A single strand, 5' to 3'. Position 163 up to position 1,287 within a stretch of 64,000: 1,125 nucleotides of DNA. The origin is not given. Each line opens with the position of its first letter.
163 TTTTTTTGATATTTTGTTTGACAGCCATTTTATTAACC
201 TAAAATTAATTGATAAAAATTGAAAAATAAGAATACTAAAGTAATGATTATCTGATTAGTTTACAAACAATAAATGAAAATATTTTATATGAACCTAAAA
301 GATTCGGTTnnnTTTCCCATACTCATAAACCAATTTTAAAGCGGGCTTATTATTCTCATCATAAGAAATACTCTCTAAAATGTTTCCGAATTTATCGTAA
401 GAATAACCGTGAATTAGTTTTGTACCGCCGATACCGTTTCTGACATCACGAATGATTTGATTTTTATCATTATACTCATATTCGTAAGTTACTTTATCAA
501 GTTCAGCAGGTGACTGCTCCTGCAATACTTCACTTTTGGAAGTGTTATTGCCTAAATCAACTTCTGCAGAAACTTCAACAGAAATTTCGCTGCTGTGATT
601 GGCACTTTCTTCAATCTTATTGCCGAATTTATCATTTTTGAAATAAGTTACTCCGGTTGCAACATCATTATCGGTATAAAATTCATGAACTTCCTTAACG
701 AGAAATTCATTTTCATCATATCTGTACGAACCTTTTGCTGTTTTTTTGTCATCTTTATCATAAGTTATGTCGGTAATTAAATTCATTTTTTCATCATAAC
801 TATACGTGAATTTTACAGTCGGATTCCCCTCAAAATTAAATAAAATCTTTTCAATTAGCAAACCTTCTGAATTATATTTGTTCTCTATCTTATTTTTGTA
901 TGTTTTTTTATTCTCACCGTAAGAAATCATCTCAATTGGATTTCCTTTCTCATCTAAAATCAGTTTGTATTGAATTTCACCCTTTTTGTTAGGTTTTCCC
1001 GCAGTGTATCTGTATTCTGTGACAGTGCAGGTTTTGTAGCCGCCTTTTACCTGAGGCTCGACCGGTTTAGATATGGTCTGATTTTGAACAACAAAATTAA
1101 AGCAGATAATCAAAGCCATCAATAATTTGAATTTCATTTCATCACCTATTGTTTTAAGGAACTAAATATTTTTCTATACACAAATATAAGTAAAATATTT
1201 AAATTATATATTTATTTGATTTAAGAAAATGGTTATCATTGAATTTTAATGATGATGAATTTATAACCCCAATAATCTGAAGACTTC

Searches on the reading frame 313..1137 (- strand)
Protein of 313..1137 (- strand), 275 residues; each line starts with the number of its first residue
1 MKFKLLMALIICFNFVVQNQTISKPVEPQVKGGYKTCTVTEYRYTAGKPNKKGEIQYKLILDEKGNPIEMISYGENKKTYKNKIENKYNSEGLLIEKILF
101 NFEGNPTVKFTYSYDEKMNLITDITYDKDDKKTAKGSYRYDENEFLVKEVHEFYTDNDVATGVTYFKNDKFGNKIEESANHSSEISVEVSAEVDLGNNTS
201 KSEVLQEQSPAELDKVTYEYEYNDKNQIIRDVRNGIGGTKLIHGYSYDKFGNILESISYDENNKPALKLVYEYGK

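Call 75: search_protein_families(library=padloc, alignment_id=A8, max_evalue=1e-8)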
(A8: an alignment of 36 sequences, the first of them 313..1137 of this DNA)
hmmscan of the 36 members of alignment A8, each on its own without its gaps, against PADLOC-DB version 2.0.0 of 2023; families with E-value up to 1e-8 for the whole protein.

A. member 1, window:313-1137:- (275 aa): 0 families

B. families by the number of members that match (of 36 scanned): 12 families
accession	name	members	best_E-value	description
PDLC04135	mad3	1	7.7e-45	mads_3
PDLC02215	QatD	1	1e-20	-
PDLC02707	PbeA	1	2.1e-15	PbeA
PDLC00609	ZorB1|ZorB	1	1e-13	MotB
PDLC04140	mad8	1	2.9e-13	mads_8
PDLC00612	ZorB1|ZorB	1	2e-12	MotB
PDLC02980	AriA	1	9.4e-11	-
PDLC01252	Cas3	1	1.9e-09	CAS-I; effector_G3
PDLC02704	PbeA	1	2.1e-09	PbeA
PDLC00651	ZorB3|ZorB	1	2.6e-09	MotB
PDLC02914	ATPase-Toprim_I-B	1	3e-09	-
PDLC01770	Cas3g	1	3.5e-09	-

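Call 76: search_protein_families(library=pfam, alignment_id=A8, max_evalue=1e-8)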
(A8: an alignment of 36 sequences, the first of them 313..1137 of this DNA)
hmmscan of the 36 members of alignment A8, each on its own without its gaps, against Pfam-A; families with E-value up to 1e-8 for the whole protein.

A. member 1, window:313-1137:- (275 aa): 0 families

B. families by the number of members that match (of 36 scanned): 58 families (the first 25 are shown)
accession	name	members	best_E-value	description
PF11329.14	DUF3131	3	1.8e-145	Protein of unknown function (DUF3131)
PF14134.11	DUF4301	1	1.4e-193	Domain of unknown function (DUF4301)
PF04551.19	GcpE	1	4.3e-147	GcpE protein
PF01026.27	TatD_DNase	1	8.8e-82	TatD related DNase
PF07479.19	NAD_Gly3P_dh_C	1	1.3e-59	NAD-dependent glycerol-3-phosphate dehydrogenase C-terminus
PF14681.12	UPRTase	1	1.8e-55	Uracil phosphoribosyltransferase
PF01863.23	YgjP-like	1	3e-54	YgjP-like, metallopeptidase domain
PF00425.24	Chorismate_bind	1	6.6e-54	chorismate binding enzyme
PF00005.33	ABC_tran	1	7.3e-52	ABC transporter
PF10129.15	OpgC_C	1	1e-51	OpgC protein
PF02660.20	G3P_acyltransf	1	2e-51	Glycerol-3-phosphate acyltransferase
PF13177.12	DNA_pol3_delta2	1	2.6e-48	DNA polymerase III, delta subunit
PF00117.34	GATase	1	9.3e-48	Glutamine amidotransferase class-I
PF00958.27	GMP_synt_C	1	2.8e-47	GMP synthase C terminal domain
PF07228.17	SpoIIE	1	1.8e-45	Stage II sporulation protein E (SpoIIE)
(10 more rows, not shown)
